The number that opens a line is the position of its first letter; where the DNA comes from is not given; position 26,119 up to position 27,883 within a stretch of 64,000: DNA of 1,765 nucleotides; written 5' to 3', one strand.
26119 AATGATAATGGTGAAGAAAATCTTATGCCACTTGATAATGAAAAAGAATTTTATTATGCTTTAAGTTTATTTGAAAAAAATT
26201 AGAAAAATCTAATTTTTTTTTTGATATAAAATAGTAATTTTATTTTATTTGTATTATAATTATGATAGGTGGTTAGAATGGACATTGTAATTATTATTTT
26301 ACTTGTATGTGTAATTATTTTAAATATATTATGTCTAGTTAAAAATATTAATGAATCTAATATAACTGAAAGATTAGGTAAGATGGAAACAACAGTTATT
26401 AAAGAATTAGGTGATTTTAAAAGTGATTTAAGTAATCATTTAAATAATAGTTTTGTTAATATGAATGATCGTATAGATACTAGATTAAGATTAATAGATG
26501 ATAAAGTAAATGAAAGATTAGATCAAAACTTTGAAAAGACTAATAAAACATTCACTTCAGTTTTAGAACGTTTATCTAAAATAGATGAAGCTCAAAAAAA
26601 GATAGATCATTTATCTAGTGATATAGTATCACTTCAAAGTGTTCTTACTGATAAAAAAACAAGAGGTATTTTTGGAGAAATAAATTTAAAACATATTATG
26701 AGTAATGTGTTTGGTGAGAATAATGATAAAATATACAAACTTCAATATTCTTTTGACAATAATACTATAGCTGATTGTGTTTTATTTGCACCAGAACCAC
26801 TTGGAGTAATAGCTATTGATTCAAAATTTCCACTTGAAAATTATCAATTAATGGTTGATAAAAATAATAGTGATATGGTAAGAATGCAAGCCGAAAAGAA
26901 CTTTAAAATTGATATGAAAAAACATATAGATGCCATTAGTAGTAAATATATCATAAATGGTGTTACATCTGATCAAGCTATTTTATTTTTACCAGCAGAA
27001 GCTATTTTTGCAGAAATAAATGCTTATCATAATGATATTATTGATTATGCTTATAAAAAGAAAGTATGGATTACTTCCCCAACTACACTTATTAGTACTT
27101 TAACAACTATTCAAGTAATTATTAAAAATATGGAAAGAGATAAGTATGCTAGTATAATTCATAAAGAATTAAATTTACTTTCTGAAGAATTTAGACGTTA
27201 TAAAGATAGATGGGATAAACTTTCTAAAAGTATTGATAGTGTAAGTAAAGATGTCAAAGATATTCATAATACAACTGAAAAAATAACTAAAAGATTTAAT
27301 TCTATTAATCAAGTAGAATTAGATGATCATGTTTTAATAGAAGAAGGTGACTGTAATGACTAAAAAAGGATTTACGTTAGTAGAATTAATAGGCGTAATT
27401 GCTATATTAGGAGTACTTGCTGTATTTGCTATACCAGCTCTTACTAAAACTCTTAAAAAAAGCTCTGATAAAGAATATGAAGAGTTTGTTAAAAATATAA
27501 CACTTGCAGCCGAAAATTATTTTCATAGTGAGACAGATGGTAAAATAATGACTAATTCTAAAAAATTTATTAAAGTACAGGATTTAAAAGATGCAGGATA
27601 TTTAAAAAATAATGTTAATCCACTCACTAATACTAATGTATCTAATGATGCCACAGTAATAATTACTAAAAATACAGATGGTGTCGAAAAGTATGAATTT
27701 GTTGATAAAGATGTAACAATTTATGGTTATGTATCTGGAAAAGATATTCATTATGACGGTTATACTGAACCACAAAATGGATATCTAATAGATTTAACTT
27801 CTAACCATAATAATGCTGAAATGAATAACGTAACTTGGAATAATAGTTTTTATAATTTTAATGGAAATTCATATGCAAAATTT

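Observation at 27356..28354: Type IV prepilin fused to a LamG/concanavalin-like lectin domain, translationally coupled to rmuC and pgk, with no pilus machinery nearby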

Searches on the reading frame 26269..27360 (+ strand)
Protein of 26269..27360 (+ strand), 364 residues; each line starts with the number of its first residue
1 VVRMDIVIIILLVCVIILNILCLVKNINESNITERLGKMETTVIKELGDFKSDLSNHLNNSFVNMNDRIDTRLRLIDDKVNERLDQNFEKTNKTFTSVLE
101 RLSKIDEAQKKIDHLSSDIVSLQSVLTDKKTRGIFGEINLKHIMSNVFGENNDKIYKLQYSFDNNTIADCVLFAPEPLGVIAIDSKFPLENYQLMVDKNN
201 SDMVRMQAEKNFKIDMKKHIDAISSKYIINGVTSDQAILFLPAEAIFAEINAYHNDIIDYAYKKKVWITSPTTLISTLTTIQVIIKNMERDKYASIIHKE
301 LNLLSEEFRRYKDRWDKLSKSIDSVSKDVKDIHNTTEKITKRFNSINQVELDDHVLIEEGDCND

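Call 3: search_protein_families(library=pfam, proteins=[window:26269-27360:+], max_evalue=0.1)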
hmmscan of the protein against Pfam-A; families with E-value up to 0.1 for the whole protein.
window:26269-27360:+ (364 aa): 21 families
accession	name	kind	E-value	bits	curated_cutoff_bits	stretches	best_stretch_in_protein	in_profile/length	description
PF02646.22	RmuC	-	7e-58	196.5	26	1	73-351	3-286/291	RmuC family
PF10046.14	BLOC1_2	-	0.00025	21.8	33.4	1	295-350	16-71/96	Biogenesis of lysosome-related organelles complex-1 subunit 2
PF20667.3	Sec10_N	-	0.0032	18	27.4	1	294-351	37-95/118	Exocyst complex component Sec10, N-terminal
PF14712.11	Snapin_Pallidin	-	0.0043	17.9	29.6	0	54-132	3-84/89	Snapin/Pallidin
PF20663.3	COG4_N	-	0.006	17.1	27.3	0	69-114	7-51/107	Conserved oligomeric Golgi complex subunit 4, N-terminal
PF10498.14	IFT57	-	0.0066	15.9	40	0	34-111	225-300/360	Intra-flagellar transport protein 57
PF20993.2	CENPH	-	0.012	16.1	27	0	284-356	90-162/175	CENPH protein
PF01519.22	DUF16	-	0.013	16.4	40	0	291-347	47-103/104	Protein of unknown function DUF16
PF25678.1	DUF7946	-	0.016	15.6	27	0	15-95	68-147/183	Domain of unknown function (DUF7946)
PF06419.17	COG6_N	-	0.018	15.6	27.4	0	299-347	33-81/114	Conserved oligomeric complex COG6, N-terminal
PF01442.23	Apolipoprotein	-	0.019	15.1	90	0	31-116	15-94/190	Apolipoprotein A1/A4/E domain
PF06320.18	GCN5L1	-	0.033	14.9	23.9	0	299-348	57-106/114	GCN5-like protein 1 (GCN5L1)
PF23203.1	KIF21A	-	0.033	14.4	28.5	0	64-125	35-98/161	KIF21A-like domain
PF24611.2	Spectrin_Anc-1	-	0.036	14.8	33.2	1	60-124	14-74/115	Nuclear anchorage protein 1, spectrin-like repeat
PF22215.1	MLKL_N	-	0.046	13.7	27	0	67-140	26-99/142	Mixed lineage kinase domain-like N-terminal domain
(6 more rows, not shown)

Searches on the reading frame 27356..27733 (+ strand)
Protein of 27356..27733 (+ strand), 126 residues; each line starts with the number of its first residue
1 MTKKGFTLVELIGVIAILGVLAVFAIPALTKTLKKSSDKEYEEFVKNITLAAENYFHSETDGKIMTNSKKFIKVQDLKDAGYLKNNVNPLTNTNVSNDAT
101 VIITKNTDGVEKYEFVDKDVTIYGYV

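Call 54: predict_structure(alignment_id=A3)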
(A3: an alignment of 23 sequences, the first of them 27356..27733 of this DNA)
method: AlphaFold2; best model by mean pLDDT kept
length: 126 residues; sequences in the alignment: 23
mean_pLDDT: 86.5   pTM: 0.66
mean pLDDT of the five models: 86.5, 86.3, 84.2, 83.8, 83.4
residues with pLDDT >= 90: 56; 70-90: 63; 50-70: 5; < 50: 2
segments of 3 or more residues with pLDDT < 50: none
pLDDT, mean of each block of 10 residues (from residue 1): 70 91 89 87 93 90 80 92 85 89 88 91 75
secondary structure, 60 per line:
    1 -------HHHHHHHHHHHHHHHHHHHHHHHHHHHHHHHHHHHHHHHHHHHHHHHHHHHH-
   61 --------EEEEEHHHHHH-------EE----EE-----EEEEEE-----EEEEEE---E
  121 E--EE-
elements in order: H8-59 E69-73 H74-79 E100-105 E111-116

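Call 57: fold_search(model_id=the predicted structure, library=pdb)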
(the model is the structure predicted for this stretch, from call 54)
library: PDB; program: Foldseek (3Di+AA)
matches with E <= 10: 523; with E <= 0.001: 0
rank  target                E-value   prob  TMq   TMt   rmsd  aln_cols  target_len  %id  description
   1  6b58_C                1.2e+00  0.16  0.16  0.04   7.4        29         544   17  FrdA-SdhE assembly intermediate (released 2018-01-24)
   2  6b58_A                1.4e+00  0.15  0.16  0.04   7.3        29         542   17  FrdA-SdhE assembly intermediate (released 2018-01-24)
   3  3cir_A                1.5e+00  0.15  0.16  0.04   7.6        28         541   18  E. coli Quinol fumarate reductase FrdA T234A mutation (released 2008-04-01)
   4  8rot_A                1.6e+00  0.14  0.15  0.02   2.1        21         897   10  Cryo-EM structure of the transmembrane anti-sigma factor DdvA (released 2024-11-06)
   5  6deg_A                1.6e+00  0.04  0.14  0.06  13.8        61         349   13  Crystal structure of a DNA polymerase III subunit beta DnaN sliding clamp from Bartonella birtlesii LL-WM9 (released 2018-05-30)
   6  1kf6_A                1.8e+00  0.14  0.16  0.04   7.5        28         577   18  E. coli Quinol-Fumarate Reductase with Bound Inhibitor HQNO (released 2002-03-13)
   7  4m03                  1.9e+00  0.10  0.18  0.14   9.8        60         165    7  C-terminal fragment(residues 576-751) of binding region of SraP (released 2014-06-18)
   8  6jqv_A                1.9e+00  0.04  0.20  0.17  19.0       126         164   21  Crystal structure of Arabidopsis thaliana NRP2 (released 2019-07-10)
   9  6awf_E                2.0e+00  0.13  0.16  0.04   7.5        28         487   18  Escherichia coli quinol:fumarate reductase crystallized without dicarboxylate (released 2017-12-06)
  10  5vpn_A                2.2e+00  0.11  0.17  0.04   7.2        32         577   19  E. coli Quinol fumarate reductase FrdA E245Q mutation (released 2017-06-21)
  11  8yke                  2.2e+00  0.07  0.18  0.15   8.1        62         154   13  Structure of two consecutively arrayed Rib domains (Rib8-9) from surface adhesin of Limosilactobacillus reuteri (released 2025-03-05)
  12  5vpn_E                2.3e+00  0.10  0.17  0.04   7.2        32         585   19  E. coli Quinol fumarate reductase FrdA E245Q mutation (released 2017-06-21)
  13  4al2_A                2.3e+00  0.03  0.14  0.11   9.8        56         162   12  peptide deformylase (Ni-form) with hydrosulfide (released 2012-04-04)
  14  8rhr                  2.3e+00  0.03  0.15  0.12  10.2        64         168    8  E.coli Peptide Deformylase with bound inhibitor BB4 (released 2024-04-17)
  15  7azg_G                2.5e+00  0.10  0.16  0.06   3.1        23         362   30  DNA polymerase sliding clamp from Escherichia coli with peptide 4 bound (released 2021-12-01)
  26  1t92_A                2.8e+00  0.12  0.35  0.40  11.9       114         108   14  Crystal structure of N-terminal truncated pseudopilin PulG (released 2004-10-05)
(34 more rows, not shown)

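Call 68: search_protein_families(library=ncbifam, proteins=[window:27356-27733:+], max_evalue=0.01)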
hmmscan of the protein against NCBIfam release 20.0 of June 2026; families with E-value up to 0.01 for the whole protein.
window:27356-27733:+ (126 aa): 9 families
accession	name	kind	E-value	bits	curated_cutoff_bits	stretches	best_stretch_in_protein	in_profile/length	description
NF041775.1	typeIV_PilA_Myxo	equivalog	2.7e-08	34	400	1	3-62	10-68/214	type IV pilin protein PilA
NF040999.1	pilin_ComGC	equivalog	3.7e-08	33.5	75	1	3-86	1-75/84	competence type IV pilus major pilin ComGC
TIGR02532.1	IV_pilin_GFxxxE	domain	1.3e-06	28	16.3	1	3-26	1-24/24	prepilin-type N-terminal cleavage/methylation domain-containing protein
TIGR01710.1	typeII_sec_gspG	equivalog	1.7e-06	28.1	88.85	1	4-55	1-52/134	type II secretion system major pseudopilin GspG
NF007862.0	PRK10574.1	equivalog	5.6e-06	26.5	138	1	2-36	3-37/145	prepilin peptidase-dependent pilin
NF041013.1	T4P_ComGE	equivalog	5.8e-06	26.3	49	1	3-60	3-61/83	competence type IV pilus minor pilin ComGE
TIGR01708.2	typeII_sec_gspH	equivalog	7e-06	26.1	80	1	4-82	2-83/169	type II secretion system minor pseudopilin GspH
NF040982.1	ComGD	equivalog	0.00034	21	70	1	3-107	1-107/139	competence type IV pilus minor pilin ComGD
TIGR02596.1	TIGR02596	subfamily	0.0021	18.1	70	1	6-37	1-32/196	Verru_Chthon cassette protein D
